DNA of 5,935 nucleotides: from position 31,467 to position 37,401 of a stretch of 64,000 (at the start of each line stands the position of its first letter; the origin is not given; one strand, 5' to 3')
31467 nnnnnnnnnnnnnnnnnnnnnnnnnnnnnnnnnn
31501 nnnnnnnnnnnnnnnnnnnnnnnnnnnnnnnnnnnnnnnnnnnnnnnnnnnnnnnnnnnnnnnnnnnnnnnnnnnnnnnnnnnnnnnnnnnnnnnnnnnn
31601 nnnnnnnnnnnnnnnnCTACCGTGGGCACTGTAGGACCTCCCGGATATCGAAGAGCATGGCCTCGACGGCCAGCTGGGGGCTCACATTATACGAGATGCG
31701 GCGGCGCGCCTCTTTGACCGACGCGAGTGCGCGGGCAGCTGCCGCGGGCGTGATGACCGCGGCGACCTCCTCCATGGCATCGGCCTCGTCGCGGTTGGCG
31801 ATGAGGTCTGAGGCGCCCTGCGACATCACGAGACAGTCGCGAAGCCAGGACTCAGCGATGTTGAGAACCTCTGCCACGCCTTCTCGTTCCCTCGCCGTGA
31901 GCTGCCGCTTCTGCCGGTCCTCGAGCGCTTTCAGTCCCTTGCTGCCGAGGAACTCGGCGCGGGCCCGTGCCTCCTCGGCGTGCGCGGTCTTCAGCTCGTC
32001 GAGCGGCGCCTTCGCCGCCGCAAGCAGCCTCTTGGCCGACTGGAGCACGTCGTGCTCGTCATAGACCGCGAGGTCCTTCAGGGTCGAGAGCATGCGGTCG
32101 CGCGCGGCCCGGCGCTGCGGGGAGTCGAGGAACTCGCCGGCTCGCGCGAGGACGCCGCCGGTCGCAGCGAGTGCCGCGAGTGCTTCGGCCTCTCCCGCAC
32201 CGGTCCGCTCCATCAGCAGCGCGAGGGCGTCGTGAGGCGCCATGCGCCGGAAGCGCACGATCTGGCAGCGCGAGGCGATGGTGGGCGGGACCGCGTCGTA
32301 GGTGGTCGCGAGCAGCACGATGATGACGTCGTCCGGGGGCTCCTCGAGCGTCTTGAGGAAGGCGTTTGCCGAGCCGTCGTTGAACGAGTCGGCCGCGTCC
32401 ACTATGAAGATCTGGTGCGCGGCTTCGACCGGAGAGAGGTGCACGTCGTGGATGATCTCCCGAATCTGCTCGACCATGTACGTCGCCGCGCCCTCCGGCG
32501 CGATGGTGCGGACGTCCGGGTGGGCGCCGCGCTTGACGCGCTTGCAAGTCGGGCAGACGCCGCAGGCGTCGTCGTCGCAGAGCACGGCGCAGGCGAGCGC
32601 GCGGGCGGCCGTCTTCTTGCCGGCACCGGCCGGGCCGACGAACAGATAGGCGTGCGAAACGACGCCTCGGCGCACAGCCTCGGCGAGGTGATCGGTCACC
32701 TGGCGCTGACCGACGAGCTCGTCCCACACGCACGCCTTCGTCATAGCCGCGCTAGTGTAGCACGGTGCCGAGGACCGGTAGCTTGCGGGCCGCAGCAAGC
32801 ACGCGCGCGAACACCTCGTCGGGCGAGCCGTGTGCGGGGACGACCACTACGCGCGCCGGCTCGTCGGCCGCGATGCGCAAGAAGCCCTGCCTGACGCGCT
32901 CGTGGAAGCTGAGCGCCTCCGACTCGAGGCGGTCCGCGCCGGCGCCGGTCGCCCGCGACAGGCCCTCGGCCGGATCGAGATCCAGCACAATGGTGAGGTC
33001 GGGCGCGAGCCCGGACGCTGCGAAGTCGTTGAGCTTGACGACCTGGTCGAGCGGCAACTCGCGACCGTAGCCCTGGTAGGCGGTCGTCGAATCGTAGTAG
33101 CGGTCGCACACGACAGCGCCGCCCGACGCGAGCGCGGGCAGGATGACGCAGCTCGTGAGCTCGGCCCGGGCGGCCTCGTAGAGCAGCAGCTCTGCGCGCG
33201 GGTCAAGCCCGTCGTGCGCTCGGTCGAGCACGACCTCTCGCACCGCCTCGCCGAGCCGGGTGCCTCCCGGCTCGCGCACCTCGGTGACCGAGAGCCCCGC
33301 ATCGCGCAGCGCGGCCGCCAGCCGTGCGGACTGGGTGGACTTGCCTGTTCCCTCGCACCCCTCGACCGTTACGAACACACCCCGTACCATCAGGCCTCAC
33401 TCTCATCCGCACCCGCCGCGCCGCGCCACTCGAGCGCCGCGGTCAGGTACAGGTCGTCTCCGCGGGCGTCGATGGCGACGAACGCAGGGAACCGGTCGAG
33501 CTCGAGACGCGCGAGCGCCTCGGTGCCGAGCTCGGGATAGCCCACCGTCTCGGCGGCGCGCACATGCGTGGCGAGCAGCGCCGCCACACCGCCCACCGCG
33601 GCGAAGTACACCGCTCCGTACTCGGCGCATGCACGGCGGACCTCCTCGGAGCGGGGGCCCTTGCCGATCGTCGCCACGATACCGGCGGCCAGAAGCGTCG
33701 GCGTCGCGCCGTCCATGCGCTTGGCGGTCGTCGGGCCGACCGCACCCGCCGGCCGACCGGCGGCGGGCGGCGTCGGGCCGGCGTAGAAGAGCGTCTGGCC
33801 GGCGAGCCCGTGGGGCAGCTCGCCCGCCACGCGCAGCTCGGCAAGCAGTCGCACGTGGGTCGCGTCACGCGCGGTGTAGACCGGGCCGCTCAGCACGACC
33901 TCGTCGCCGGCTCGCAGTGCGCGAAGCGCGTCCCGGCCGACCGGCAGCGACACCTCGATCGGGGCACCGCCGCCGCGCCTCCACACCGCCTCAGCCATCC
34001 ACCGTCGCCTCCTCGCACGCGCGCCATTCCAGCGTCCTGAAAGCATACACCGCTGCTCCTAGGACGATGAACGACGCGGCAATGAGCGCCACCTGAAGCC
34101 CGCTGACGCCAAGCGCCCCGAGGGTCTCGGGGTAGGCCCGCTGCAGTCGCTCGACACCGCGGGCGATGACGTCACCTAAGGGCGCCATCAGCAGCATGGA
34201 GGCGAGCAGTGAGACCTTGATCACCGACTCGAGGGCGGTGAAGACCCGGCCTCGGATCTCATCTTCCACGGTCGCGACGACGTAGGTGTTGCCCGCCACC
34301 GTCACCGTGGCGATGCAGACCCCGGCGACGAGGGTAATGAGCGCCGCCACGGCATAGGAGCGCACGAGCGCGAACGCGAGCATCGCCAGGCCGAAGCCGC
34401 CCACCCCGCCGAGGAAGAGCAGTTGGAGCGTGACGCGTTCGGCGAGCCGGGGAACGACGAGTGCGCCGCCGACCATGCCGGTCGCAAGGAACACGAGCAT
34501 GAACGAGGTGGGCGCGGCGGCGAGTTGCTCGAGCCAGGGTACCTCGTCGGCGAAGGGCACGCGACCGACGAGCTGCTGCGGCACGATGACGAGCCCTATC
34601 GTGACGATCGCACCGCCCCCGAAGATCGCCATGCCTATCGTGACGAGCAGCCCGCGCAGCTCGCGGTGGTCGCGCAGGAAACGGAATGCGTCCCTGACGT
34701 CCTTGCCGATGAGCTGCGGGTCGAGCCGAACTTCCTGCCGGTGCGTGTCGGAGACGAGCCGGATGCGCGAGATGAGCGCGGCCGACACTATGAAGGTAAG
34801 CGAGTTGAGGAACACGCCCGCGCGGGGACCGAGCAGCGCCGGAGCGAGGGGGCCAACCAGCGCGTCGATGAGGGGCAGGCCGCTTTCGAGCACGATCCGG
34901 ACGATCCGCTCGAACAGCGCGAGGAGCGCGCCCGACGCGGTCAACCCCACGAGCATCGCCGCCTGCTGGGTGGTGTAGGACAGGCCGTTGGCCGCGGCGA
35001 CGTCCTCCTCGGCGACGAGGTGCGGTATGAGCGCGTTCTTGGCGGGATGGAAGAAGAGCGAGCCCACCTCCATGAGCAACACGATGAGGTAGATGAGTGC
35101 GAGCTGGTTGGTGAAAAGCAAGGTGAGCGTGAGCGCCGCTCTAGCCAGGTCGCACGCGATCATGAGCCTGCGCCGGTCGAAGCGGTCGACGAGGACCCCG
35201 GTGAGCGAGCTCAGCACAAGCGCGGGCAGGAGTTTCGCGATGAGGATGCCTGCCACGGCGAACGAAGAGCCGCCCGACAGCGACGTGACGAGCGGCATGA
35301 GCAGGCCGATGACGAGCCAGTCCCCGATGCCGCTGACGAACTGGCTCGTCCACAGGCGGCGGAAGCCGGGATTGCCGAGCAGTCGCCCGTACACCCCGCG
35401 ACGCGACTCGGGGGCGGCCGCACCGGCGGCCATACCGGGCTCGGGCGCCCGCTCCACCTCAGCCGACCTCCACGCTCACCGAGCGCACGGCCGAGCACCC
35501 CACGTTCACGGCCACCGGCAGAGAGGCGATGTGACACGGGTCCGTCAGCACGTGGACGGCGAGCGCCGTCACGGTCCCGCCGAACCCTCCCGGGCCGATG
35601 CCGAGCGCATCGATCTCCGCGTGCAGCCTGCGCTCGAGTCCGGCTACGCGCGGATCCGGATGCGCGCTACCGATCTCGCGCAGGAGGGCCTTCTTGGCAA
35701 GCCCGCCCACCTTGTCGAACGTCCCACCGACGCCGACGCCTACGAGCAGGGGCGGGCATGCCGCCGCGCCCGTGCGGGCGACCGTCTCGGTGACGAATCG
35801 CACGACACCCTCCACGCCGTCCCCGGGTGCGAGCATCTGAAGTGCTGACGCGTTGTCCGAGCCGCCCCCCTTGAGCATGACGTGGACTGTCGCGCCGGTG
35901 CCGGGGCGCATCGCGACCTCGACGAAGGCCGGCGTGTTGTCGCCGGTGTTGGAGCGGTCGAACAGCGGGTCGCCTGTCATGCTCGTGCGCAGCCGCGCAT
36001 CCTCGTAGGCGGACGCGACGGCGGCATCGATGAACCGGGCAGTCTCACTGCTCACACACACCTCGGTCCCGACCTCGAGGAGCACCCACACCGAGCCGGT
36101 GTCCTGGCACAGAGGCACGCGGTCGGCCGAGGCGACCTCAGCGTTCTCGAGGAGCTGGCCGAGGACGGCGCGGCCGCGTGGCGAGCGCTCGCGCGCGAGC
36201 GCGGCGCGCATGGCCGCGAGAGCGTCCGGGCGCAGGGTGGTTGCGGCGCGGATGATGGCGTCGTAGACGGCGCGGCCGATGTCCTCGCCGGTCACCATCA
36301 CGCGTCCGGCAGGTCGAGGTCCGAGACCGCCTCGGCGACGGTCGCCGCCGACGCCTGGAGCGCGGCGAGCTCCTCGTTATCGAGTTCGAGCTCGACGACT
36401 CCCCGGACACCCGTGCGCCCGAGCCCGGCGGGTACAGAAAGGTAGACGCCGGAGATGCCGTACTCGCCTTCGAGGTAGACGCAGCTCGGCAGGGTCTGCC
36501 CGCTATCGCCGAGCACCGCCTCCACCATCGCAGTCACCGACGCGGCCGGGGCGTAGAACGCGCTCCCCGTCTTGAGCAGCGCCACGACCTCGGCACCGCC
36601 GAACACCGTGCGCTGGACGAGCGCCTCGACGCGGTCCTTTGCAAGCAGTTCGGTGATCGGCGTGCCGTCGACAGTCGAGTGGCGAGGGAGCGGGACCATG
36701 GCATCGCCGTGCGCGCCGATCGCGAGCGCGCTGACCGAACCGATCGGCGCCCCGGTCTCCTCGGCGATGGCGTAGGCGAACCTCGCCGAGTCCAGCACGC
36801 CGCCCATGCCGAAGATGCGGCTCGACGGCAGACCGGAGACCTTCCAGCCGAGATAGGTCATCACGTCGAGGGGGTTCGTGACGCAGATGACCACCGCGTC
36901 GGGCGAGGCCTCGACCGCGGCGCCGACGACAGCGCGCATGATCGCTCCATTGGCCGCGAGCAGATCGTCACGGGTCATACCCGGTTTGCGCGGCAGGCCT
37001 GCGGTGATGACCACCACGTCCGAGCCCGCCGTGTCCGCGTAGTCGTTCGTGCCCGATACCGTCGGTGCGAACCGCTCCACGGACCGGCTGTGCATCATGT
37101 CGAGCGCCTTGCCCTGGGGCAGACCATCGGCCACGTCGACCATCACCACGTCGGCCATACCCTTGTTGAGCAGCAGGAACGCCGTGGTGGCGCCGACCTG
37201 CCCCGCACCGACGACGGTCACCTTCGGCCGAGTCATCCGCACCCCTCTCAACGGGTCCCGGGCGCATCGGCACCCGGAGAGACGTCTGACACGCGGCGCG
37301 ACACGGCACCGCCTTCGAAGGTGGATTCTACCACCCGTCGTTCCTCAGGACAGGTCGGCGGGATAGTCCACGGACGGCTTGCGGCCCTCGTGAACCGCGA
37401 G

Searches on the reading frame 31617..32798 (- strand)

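Call 54: search_protein_families(library=pfam, proteins=[window:31617-32798:-], max_evalue=0.00001)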
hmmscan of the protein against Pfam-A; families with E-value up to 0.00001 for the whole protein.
window:31617-32798:- (393 aa): 3 families
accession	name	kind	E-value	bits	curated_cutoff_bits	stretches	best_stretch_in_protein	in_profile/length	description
PF13177.12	DNA_pol3_delta2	-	2.3e-47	161.4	27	1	30-186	1-160/161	DNA polymerase III, delta subunit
PF09115.15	DNApol3-delta_C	-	7.4e-07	30.1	21.7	1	305-386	33-116/117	DNA polymerase III, delta subunit, C terminal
PF00004.35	AAA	-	4.2e-06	27.7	21.2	0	52-183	2-128/131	ATPase family associated with various cellular activities (AAA)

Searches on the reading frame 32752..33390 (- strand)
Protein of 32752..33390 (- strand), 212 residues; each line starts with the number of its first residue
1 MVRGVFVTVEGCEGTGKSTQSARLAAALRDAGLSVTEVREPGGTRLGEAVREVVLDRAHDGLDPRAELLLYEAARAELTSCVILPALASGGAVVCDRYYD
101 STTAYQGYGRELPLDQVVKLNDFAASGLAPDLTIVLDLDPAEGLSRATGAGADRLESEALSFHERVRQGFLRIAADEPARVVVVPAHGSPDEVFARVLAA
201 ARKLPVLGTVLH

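Call 54: search_protein_families(library=pfam, proteins=[window:32752-33390:-], max_evalue=0.00001)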
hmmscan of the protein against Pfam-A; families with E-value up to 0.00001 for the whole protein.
window:32752-33390:- (212 aa): 2 families
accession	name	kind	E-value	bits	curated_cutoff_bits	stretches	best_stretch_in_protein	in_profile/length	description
PF02223.23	Thymidylate_kin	-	6.8e-45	153.5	27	1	9-195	1-183/185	Thymidylate kinase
PF13521.12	AAA_28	-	2.1e-06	28.5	27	1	7-168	2-144/164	AAA domain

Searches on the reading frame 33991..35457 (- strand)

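Call 54: search_protein_families(library=pfam, proteins=[window:33991-35457:-], max_evalue=0.00001)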
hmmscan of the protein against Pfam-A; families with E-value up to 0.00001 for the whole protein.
window:33991-35457:- (488 aa): 2 families
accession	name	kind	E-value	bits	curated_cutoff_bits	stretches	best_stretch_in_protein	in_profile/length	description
PF07690.21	MFS_1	-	8.5e-23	81.3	33.4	1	35-411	1-337/347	Major Facilitator Superfamily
PF05977.19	MFS_3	-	1.7e-22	80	27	2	29-184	9-168/524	Transmembrane secretion effector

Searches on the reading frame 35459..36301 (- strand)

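Call 54: search_protein_families(library=pfam, proteins=[window:35459-36301:-], max_evalue=0.00001)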
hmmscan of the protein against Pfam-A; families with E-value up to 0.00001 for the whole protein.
window:35459-36301:- (280 aa): 1 family
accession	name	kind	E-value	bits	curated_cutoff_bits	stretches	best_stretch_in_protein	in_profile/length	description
PF05681.19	Fumerase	-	9.2e-96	320.7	25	1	11-277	3-269/270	Fumarate hydratase (Fumerase)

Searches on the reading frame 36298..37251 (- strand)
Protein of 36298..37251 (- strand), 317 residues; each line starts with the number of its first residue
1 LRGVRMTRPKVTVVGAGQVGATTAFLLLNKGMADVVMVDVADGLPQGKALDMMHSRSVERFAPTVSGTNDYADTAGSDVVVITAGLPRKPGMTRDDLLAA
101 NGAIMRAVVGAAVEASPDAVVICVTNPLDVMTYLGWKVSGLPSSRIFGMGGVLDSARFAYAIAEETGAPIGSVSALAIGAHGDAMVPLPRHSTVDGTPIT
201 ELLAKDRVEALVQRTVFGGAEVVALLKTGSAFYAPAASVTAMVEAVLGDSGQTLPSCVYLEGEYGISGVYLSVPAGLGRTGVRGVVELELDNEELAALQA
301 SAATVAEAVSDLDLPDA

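Call 54: search_protein_families(library=pfam, proteins=[window:36298-37251:-], max_evalue=0.00001)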
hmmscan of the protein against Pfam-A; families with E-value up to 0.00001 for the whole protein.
window:36298-37251:- (317 aa): 2 families
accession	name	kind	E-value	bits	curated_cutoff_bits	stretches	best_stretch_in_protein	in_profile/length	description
PF00056.29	Ldh_1_N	-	1.9e-43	148.3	27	1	10-148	2-141/141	lactate/malate dehydrogenase, NAD binding domain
PF02866.23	Ldh_1_C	-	1.5e-27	97.1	22.6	1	153-307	3-165/174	lactate/malate dehydrogenase, alpha/beta C-terminal domain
